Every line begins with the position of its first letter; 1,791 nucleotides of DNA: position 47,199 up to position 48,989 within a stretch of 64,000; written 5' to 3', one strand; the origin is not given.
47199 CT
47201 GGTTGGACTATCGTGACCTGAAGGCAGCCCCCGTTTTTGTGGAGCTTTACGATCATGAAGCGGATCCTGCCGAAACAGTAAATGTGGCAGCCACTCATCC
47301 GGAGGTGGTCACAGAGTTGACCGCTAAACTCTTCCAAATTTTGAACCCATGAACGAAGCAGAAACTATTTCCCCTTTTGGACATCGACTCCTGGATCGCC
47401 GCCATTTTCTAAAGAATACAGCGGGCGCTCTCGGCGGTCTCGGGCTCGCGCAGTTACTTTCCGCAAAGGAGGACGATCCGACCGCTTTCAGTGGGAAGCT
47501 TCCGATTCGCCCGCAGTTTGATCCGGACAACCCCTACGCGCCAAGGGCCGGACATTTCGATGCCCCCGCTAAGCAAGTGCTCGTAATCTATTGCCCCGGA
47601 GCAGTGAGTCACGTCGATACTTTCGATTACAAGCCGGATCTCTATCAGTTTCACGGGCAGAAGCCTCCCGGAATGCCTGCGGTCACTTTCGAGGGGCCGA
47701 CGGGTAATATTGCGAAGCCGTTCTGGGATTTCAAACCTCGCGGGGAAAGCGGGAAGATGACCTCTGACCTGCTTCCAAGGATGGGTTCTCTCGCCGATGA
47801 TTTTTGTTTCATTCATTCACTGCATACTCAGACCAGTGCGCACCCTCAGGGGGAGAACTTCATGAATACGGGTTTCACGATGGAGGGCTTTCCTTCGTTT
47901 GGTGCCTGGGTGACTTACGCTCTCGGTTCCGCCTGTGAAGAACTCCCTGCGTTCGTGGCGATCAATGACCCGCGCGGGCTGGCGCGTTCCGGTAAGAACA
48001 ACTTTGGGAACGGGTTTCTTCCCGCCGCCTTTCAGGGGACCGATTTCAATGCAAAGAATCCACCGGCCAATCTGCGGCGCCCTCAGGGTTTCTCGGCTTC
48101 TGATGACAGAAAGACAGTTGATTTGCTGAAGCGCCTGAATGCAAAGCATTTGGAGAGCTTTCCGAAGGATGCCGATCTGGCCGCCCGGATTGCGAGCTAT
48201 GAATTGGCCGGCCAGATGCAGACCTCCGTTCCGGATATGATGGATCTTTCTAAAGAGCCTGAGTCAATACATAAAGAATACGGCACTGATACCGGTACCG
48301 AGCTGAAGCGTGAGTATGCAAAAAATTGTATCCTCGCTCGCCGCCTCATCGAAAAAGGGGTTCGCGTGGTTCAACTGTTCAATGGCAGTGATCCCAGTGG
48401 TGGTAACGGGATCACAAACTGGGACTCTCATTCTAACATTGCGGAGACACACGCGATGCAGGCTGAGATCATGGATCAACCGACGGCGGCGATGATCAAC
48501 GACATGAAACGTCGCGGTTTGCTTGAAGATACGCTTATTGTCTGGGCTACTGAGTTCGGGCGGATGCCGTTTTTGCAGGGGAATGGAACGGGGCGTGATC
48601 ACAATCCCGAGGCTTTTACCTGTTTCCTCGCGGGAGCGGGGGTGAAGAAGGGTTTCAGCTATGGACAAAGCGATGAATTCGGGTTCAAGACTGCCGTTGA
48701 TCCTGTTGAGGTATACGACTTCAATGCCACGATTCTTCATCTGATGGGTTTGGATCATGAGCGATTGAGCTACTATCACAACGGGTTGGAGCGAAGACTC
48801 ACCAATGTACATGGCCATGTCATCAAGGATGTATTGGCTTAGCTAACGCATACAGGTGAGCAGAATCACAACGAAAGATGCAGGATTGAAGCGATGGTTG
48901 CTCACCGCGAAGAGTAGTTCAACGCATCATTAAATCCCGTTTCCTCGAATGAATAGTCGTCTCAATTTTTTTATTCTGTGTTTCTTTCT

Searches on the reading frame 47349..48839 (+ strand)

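Call 25: search_protein_families(library=pfam, proteins=[window:47349-48839:+], max_evalue=0.001)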
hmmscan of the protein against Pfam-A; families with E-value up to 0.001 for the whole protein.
window:47349-48839:+ (497 aa): 1 family
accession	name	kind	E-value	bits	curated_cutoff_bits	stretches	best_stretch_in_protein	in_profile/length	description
PF07394.17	DUF1501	-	2.6e-148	494.8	27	1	74-496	1-390/390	Protein of unknown function (DUF1501)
